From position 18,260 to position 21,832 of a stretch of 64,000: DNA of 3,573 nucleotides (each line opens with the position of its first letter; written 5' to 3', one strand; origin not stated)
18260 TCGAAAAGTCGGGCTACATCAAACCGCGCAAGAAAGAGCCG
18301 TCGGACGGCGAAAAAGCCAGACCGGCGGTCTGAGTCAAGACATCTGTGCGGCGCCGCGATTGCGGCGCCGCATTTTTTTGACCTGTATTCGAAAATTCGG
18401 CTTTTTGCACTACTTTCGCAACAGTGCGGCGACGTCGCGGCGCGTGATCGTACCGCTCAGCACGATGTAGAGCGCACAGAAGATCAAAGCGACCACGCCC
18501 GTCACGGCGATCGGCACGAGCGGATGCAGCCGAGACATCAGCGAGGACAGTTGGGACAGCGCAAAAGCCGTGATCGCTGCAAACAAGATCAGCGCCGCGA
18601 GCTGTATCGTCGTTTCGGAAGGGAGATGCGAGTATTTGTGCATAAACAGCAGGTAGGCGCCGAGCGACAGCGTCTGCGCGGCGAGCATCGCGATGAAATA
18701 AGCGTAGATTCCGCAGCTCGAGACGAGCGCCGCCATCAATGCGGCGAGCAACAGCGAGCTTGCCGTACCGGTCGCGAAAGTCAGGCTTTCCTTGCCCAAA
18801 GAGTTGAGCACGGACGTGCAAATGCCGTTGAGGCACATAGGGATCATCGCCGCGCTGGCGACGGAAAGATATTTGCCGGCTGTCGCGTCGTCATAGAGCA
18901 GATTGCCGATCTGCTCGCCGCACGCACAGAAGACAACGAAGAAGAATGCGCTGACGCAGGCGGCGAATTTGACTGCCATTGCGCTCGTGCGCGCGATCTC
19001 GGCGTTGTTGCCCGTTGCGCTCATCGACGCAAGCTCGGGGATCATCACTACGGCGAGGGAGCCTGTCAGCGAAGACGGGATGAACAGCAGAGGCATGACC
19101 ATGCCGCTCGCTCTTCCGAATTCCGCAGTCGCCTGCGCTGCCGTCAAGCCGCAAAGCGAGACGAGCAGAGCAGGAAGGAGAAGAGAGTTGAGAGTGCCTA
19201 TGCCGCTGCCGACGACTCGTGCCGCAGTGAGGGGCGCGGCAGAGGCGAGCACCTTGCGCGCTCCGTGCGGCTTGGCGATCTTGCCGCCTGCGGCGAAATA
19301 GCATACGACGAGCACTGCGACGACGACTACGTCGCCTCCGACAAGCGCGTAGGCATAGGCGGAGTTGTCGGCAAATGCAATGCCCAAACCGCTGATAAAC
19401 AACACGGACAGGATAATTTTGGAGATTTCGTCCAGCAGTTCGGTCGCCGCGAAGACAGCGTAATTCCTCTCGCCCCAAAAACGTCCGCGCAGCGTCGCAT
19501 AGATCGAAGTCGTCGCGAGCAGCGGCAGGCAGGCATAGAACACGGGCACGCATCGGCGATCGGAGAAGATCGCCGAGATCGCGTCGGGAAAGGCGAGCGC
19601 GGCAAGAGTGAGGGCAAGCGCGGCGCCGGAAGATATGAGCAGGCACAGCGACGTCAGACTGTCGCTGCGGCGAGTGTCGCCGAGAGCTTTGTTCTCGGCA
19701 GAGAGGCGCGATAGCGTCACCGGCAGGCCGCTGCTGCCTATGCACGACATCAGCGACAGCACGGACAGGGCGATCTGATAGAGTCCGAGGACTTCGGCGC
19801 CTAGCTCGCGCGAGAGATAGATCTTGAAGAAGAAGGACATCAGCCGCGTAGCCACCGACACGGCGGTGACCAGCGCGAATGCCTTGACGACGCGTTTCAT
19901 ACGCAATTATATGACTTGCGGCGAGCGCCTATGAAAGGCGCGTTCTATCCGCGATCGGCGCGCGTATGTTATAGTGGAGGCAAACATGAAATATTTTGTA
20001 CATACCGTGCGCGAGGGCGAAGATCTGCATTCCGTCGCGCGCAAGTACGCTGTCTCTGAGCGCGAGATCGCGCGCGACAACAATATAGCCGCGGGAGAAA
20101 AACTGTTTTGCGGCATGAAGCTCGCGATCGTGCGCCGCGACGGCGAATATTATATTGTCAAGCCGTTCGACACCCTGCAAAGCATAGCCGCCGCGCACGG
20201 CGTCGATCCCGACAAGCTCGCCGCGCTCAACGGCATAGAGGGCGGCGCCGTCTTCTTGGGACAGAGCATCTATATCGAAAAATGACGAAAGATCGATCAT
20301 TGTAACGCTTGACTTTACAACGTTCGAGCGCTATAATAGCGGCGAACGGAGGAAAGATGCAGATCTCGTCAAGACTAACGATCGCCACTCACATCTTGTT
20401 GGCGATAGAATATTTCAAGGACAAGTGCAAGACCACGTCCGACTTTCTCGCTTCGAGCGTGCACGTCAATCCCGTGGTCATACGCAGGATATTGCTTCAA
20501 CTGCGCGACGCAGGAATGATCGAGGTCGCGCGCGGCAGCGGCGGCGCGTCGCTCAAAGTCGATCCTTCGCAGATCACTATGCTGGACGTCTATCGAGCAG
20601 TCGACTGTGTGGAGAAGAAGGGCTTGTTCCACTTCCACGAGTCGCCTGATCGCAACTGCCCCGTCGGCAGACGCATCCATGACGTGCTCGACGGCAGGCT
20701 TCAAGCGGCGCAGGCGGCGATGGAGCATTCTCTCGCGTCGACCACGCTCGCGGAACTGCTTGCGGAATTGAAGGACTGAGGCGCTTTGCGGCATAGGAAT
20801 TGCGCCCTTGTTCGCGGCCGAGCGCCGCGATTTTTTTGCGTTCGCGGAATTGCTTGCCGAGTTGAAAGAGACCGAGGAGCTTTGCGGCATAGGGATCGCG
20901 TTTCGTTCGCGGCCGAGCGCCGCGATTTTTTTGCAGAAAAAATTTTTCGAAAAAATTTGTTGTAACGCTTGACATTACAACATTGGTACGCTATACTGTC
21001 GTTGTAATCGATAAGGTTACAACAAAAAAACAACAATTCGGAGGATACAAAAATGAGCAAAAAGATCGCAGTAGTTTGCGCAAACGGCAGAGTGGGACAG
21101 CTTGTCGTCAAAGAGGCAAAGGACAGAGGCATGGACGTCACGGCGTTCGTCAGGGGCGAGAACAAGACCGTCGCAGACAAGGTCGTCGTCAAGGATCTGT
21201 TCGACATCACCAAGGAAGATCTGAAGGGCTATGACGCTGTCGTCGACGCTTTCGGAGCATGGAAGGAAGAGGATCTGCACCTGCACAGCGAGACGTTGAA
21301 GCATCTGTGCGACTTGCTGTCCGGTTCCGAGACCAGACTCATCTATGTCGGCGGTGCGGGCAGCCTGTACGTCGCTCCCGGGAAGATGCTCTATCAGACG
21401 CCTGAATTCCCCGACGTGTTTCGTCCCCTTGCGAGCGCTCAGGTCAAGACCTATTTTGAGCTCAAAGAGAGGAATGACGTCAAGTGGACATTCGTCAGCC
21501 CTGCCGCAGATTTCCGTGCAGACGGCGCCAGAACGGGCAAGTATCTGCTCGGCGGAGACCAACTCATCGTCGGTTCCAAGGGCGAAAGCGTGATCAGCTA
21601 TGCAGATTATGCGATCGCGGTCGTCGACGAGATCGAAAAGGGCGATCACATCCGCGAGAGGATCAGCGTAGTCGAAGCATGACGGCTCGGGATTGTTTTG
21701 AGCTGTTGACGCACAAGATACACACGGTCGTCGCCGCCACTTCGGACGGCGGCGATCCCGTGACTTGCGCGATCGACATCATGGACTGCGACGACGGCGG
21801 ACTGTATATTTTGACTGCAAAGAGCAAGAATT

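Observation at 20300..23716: Rrf2-gated redox operon ending in a macrodomain plus class-M-like sirtuin pair, without the canonical GcvH-L/LplA2 partners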

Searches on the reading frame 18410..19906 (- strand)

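Call 39: search_protein_families(library=pfam, proteins=[window:18410-19906:-], max_evalue=0.00001)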
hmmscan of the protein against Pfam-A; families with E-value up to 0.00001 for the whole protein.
window:18410-19906:- (498 aa): 1 family
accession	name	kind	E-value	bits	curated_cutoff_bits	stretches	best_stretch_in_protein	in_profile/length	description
PF01943.22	Polysacc_synt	-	1.9e-16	60.8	28.2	1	7-294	2-272/274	Polysaccharide biosynthesis protein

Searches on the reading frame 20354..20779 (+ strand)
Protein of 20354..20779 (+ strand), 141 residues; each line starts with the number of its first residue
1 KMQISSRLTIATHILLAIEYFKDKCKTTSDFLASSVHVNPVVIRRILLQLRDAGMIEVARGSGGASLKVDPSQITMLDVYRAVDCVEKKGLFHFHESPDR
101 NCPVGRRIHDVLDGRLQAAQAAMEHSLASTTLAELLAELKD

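Call 3: search_protein_families(library=pfam, proteins=[window:20354-20779:+], max_evalue=0.01)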
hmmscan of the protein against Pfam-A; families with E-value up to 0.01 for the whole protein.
window:20354-20779:+ (141 aa): 3 families
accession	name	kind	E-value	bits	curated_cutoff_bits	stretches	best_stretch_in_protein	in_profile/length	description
PF02082.26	Rrf2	-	2.6e-30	105.7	30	1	4-137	1-131/132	Iron-dependent Transcriptional regulator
PF02002.24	TFIIE_alpha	-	0.002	18.4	22.9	1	15-60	16-61/105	TFIIE alpha subunit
PF13545.12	HTH_Crp_2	-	0.0031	17.9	27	1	25-61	21-56/70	Crp-like helix-turn-helix domain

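Call 4: search_protein_families(library=ncbifam, proteins=[window:20354-20779:+], max_evalue=0.01)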
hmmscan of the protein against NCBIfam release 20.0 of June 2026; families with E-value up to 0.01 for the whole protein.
window:20354-20779:+ (141 aa): 5 families
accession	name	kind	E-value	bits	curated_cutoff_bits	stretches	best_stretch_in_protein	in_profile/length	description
TIGR00738.1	rrf2_super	superfamily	2.6e-12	46.8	73.3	1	2-136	1-131/132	Rrf2 family transcriptional regulator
NF041852.1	trans_reg_HypR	equivalog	6.8e-12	45.6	180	1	9-139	6-136/139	redox-sensitive transcriptional regulator HypR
TIGR02944.1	suf_reg_Xantho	equivalog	6.5e-06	26.6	110.65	1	7-84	7-84/130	SUF system Fe-S cluster assembly regulator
NF008886.0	PRK11920.1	equivalog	1.4e-05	24.8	193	1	9-136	8-131/153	iron-responsive transcriptional regulator RirA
NF047409.1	Cys_reg_CymR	equivalog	0.00023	21.3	195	1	2-84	1-84/139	cysteine metabolism transcriptional regulator CymR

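Call 28: search_solved_structures(query=window:20354-20779:+, max_evalue=0.001, show_alignments=2)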
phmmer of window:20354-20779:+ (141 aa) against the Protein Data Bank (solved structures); distinct sequences matched with E-value up to 0.001: 5.
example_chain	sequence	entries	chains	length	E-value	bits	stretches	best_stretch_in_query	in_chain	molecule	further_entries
1ylf_A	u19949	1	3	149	9.4e-34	119.4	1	2-139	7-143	RRF2 family protein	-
1xd7_A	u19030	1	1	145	7.8e-29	103.5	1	4-138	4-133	ywnA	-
3k69_A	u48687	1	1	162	7.3e-05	26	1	8-81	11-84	Putative transcription regulator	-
6y45_A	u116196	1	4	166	8.7e-05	25.8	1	32-140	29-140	Rrf2 family transcriptional regulator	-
6hsd_A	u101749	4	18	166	0.00016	24.9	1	33-140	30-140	Rrf2 family transcriptional regulator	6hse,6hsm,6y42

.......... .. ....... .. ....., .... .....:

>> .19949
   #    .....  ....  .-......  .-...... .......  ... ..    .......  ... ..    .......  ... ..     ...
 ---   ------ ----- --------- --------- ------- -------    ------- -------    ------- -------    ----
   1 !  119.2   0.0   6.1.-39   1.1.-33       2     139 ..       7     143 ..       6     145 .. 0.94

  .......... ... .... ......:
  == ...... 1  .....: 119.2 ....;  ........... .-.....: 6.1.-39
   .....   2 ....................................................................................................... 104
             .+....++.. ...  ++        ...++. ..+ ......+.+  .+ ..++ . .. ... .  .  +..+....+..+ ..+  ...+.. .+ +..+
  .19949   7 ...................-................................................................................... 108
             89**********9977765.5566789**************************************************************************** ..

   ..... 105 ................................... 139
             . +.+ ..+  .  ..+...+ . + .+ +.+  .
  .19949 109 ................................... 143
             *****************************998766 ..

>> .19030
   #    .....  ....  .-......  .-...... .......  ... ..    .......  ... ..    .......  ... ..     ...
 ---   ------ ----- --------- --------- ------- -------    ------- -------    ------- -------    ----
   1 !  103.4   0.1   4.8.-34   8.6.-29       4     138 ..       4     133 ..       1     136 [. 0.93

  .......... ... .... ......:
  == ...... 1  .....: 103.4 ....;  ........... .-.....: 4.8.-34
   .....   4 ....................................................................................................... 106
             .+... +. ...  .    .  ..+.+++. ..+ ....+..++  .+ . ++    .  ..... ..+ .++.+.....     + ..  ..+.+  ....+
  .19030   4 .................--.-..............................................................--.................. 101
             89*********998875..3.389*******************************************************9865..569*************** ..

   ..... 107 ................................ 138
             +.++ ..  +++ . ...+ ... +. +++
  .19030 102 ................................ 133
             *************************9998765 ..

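Call 59: search_protein_families(library=padloc, proteins=[window:20354-20779:+], max_evalue=0.01)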
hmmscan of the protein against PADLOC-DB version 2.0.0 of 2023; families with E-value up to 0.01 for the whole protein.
window:20354-20779:+ (141 aa): 0 families

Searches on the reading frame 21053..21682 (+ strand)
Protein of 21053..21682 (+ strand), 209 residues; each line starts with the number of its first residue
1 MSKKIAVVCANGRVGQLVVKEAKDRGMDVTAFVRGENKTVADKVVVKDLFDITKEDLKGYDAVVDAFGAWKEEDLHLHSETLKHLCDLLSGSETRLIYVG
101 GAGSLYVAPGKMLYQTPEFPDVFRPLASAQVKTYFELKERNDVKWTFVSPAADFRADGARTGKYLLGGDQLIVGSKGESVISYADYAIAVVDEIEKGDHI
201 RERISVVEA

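Call 3: search_protein_families(library=pfam, proteins=[window:21053-21682:+], max_evalue=0.01)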
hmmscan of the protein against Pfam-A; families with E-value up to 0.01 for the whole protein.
window:21053-21682:+ (209 aa): 3 families
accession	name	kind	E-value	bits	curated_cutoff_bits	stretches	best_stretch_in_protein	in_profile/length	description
PF13460.12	NAD_binding_10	-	8.6e-15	55.5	27.2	1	10-192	2-182/184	NAD(P)H-binding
PF05368.20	NmrA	-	0.00016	21.9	27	1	1-66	1-66/298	NmrA-like family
PF01113.26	DapB_N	-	0.0092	16.5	25.6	0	4-45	2-44/124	Dihydrodipicolinate reductase, N-terminus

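Call 4: search_protein_families(library=ncbifam, proteins=[window:21053-21682:+], max_evalue=0.01)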
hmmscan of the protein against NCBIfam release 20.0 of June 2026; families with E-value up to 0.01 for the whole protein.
window:21053-21682:+ (209 aa): 1 family
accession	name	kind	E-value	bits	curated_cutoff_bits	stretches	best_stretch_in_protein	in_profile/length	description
NF058621.1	DiazavRedAvaA7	equivalog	0.00062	19.5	400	1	4-52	2-53/304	3-diazoavenalumate denitrifying reductase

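Call 29: search_solved_structures(query=window:21053-21682:+, max_evalue=0.001, show_alignments=1)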
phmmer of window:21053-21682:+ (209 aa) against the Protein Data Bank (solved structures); distinct sequences matched with E-value up to 0.001: 5.
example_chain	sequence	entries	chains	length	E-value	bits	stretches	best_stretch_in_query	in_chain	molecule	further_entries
4r01_A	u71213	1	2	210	2.5e-67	229.6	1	4-208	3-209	putative NADH-flavin reductase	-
3ew7_A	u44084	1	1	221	1.6e-39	138.9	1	4-206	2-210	Lmo0794 protein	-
3dhn_A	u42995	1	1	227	2.1e-34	122.1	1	3-206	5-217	NAD-dependent epimerase/dehydratase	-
4jgb_A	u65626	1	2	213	6.9e-34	120.5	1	4-203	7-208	Putative exported protein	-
3h2s_A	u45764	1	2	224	1.3e-24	90.2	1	4-207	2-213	Putative NADH-flavin reductase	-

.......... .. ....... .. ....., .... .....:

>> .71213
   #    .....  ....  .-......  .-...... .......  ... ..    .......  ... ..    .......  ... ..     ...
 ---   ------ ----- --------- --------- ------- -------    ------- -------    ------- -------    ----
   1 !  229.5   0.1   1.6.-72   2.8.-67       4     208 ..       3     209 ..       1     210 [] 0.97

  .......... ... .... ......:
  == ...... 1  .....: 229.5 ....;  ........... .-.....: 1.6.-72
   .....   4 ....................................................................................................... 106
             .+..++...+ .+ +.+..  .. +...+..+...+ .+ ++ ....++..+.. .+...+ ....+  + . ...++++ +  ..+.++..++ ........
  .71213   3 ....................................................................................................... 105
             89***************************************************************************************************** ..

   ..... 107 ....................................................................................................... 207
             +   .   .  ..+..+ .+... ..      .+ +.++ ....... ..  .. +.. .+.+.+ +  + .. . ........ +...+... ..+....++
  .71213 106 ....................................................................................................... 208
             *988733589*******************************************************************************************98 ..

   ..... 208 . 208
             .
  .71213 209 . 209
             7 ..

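Call 59: search_protein_families(library=padloc, proteins=[window:21053-21682:+], max_evalue=0.01)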
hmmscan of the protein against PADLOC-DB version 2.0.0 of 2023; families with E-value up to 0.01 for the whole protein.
window:21053-21682:+ (209 aa): 0 families
